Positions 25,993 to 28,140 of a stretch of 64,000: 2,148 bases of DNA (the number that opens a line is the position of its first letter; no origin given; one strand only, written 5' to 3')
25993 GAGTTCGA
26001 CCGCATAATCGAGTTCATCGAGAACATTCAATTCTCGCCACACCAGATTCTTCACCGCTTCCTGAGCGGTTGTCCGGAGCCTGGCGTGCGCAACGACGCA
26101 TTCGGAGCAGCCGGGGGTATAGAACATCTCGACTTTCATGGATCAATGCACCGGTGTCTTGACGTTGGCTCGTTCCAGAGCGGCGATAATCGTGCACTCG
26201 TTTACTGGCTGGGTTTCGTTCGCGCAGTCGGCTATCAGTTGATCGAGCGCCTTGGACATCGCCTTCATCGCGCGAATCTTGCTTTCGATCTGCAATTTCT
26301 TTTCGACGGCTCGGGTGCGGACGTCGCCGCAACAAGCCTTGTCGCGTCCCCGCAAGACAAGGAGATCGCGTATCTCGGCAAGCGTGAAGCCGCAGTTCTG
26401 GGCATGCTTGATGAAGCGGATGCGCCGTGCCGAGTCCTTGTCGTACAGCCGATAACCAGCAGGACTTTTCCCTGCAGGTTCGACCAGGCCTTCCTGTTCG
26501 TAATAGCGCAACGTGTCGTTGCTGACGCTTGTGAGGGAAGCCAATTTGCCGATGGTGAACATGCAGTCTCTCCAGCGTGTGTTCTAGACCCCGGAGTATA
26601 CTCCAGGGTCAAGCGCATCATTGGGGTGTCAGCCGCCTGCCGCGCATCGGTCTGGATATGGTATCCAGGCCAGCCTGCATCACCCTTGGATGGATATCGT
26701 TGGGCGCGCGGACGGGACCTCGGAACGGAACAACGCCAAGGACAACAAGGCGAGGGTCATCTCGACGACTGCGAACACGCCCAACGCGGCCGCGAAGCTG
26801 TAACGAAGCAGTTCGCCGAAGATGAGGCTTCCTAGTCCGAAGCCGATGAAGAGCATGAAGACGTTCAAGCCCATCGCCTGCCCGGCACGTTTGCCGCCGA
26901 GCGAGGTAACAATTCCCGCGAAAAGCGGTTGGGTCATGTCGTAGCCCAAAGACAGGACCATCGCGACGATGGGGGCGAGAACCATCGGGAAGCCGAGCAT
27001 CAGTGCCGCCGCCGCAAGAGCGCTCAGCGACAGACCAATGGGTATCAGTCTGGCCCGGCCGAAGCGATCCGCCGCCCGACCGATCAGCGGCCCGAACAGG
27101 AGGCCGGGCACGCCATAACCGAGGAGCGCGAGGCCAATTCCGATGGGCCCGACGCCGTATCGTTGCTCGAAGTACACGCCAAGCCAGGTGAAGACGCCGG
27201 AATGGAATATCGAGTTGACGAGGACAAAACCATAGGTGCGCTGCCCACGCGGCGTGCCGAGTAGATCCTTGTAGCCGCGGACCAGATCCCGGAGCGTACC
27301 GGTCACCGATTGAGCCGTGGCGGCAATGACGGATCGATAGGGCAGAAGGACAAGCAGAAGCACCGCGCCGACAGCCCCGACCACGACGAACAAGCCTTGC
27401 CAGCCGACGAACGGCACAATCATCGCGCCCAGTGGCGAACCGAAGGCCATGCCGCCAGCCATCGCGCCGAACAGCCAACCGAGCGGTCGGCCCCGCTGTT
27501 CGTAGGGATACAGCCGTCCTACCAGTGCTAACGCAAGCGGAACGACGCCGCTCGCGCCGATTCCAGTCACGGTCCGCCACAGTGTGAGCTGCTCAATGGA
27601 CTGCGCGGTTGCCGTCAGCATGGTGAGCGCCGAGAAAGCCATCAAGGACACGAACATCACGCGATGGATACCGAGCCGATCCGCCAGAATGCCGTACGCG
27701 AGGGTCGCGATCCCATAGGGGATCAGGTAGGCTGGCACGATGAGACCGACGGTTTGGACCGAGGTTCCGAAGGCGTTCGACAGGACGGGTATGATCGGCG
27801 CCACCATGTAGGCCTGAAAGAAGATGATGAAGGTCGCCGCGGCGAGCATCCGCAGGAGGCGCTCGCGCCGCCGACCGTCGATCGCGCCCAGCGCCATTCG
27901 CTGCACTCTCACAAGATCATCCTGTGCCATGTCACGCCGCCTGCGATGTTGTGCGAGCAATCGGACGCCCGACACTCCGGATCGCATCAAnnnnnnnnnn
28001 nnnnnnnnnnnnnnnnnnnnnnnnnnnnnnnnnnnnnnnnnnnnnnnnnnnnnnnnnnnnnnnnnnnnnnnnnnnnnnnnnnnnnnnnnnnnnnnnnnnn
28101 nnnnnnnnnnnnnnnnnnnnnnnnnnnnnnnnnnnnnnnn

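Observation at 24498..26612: Unusual five-gene operon: MerR-family regulator, Trx-fold protein, DsbD_2-like membrane protein, MerT-like and MerP-like, each with a rearranged CxxC motif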

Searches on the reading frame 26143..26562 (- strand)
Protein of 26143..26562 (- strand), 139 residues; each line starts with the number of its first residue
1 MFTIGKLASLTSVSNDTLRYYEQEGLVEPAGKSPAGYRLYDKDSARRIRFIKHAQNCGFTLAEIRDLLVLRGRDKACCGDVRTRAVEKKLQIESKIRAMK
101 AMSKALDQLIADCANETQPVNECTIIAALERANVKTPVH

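Call 3: search_protein_families(library=pfam, proteins=[window:26143-26562:-], max_evalue=0.01)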
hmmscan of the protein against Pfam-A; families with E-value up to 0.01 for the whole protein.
window:26143-26562:- (139 aa): 3 families
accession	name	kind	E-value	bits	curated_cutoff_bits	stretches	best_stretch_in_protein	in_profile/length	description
PF09278.17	MerR-DNA-bind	-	4.8e-18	66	25.4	1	46-109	2-65/65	MerR, DNA binding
PF13411.12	MerR_1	-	1.1e-17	64.3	21.6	1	2-68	1-66/69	MerR HTH family regulatory protein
PF00376.29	MerR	-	2.2e-13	50.2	28.2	1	3-40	1-38/38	MerR family regulatory protein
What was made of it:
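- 26143..26562 (-): R: MerR-family metal sensor, 139 aa, first gene of the operon. Cys77, Cys78, Cys113 and Cys123, with a C-x9-C loop. Pfam MerR, MerR_1 and MerR-DNA-bind (call 3).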

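Call 4: search_protein_families(library=ncbifam, proteins=[window:26143-26562:-], max_evalue=0.01)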
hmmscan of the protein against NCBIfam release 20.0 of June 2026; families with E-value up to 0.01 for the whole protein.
window:26143-26562:- (139 aa): 18 families
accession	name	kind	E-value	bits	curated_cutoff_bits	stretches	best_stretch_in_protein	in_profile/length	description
NF007069.0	PRK09514.1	equivalog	3.5e-35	121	143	1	1-134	1-135/141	Zn(2+)-responsive transcriptional regulator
TIGR02043.1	ZntR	equivalog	7.8e-34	116.6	167.95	1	1-130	1-131/131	Zn(2+)-responsive transcriptional regulator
TIGR02051.1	MerR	equivalog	2e-30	105.6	150.85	1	3-129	1-124/124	mercury resistance transcriptional regulator MerR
TIGR02044.1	CueR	equivalog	1.1e-27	96.6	147.4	1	3-129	2-126/127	Cu(I)-responsive transcriptional regulator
TIGR02047.1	CadR-PbrR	equivalog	9.1e-25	87.1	151.45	1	3-128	2-126/127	Cd(II)/Pb(II)-responsive transcriptional regulator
NF007590.0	PRK10227.1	equivalog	2.7e-17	63.1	244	1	4-130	3-127/135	Cu(I)-responsive transcriptional regulator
NF010315.0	PRK13752.1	subfamily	1.1e-16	61.2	261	1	2-131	8-134/144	mercury resistance transcriptional regulator MerR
TIGR01950.1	SoxR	equivalog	1.1e-13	51.2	116.9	1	2-111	2-111/142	redox-sensitive transcriptional activator SoxR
TIGR02054.1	MerD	equivalog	1.7e-10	41.4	103.65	1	2-115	4-115/120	mercuric resistance transcriptional repressor MerD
NF053782.1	ChlnTransRegdde3219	equivalog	5.6e-10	39.2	450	1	2-99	7-102/278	choline utilization transcriptional activator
NF050798.1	TF_FtsR_Actino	equivalog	7.4e-10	39.3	150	1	12-121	16-126/223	transcriptional regulator FtsR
NF041849.1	trans_regNmlR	equivalog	7.6e-10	38.9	175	1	4-112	3-111/117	stress response transcriptional regulator NmlR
NF047375.1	HeatShock_HspR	equivalog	8e-10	38.6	105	1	1-76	3-78/92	heat shock protein transcriptional repressor HspR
NF047377.1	heat_HspR_dupli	exception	1.1e-07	31.6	300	1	4-121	8-127/214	heat shock protein transcriptional repressor HspR, fused homodimer type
NF033783.1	coreg_MerD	equivalog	1.3e-06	28.8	170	1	2-114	4-114/121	mercury resistance co-regulator MerD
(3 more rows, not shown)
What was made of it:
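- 26143..26562 (-): Best NCBIfam match is ZntR at 121 bits, below its cutoff of 143; MerR scores 105.6 (call 4).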

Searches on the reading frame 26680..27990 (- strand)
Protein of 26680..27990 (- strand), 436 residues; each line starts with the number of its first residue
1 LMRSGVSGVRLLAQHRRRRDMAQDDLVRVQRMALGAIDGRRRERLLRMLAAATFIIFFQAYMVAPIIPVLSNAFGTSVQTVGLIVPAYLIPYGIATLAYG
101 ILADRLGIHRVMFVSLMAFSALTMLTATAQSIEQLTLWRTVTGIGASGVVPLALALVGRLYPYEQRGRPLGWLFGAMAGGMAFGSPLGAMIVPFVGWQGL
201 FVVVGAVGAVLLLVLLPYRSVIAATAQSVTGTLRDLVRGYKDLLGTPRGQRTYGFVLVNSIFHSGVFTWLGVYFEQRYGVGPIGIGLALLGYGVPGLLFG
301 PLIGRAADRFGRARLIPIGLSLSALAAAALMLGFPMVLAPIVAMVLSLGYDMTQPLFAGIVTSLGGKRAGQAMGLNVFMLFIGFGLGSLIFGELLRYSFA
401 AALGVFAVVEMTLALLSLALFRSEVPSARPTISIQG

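Call 3: search_protein_families(library=pfam, proteins=[window:26680-27990:-], max_evalue=0.01)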
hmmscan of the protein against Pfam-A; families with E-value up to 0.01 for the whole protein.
window:26680-27990:- (436 aa): 1 family
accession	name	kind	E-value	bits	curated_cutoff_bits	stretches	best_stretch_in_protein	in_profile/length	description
PF07690.21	MFS_1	-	1.9e-55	188.6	33.4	2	49-363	1-321/347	Major Facilitator Superfamily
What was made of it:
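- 26680..27930 (-): MFS transporter, about 416 aa from the ATG that lies 1 nt after the ATPase stop. Contains no cysteine. Pfam MFS_1, 188.6 bits (call 3).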

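Call 4: search_protein_families(library=ncbifam, proteins=[window:26680-27990:-], max_evalue=0.01)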
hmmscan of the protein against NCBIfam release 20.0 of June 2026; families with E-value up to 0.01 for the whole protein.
window:26680-27990:- (436 aa): 55 families (the best 25 are shown)
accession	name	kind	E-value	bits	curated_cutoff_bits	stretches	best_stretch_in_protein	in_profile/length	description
TIGR00880.1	2_A_01_02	superfamily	4.6e-25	88.4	131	2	88-215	3-134/141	multidrug resistance protein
TIGR00895.1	2A0115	subfamily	4.1e-23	82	418.55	1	47-215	17-188/398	aromatic acid/H+ symport family MFS transporter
TIGR00710.1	efflux_Bcr_CflA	subfamily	6.2e-22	78.5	200.9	1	44-344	5-302/385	Bcr/CflA family efflux MFS transporter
TIGR00711.1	efflux_EmrB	subfamily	2.6e-20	72.7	230.2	2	47-215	5-173/485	DHA2 family efflux MFS transporter permease subunit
NF038077.1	MFS_export_MxcK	equivalog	2e-17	63.3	525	1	40-400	7-367/405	myxochelin export MFS transporter MxcK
TIGR00893.1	2A0114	subfamily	1.2e-16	60.7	395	1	56-416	6-394/399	D-galactonate transporter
NF008314.0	PRK11102.1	equivalog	4.5e-16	59.1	303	1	50-271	16-234/396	Bcr/CflA family multidrug efflux MFS transporter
NF053517.1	HbztTptrPcaK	equivalog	6.9e-16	58.2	770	1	61-218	36-193/437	4-hydroxybenzoate transporter PcaK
NF000218.1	FexA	exception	1.3e-15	57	900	2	41-216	17-192/475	chloramphenicol/florfenicol efflux MFS transporter FexA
NF008270.1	PRK11043.1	equivalog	1.5e-15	57.3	430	1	46-287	7-243/382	purine nucleoside transporter PunC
NF041041.1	FslD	exception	2.3e-15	56.7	500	1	53-420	19-387/396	rhizoferrin import MFS transporter FslD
NF012185.0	tet_MFS_L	exception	5.1e-15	55.4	925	1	41-204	11-175/457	tetracycline efflux MFS transporter Tet(L)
NF033134.0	cmlA_floR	equivalog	4.5e-14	52.7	450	1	63-213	29-180/388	CmlA/FloR family chloramphenicol efflux MFS transporter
NF033135.1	cmx_cmrA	equivalog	1.9e-13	50.3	400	1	48-407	7-361/374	Cmx/CmrA family chloramphenicol efflux MFS transporter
NF008586.0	PRK11551.1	equivalog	2e-13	50.1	410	1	68-216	39-186/406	3-(3-hydroxy-phenyl)propionate transporter MhpT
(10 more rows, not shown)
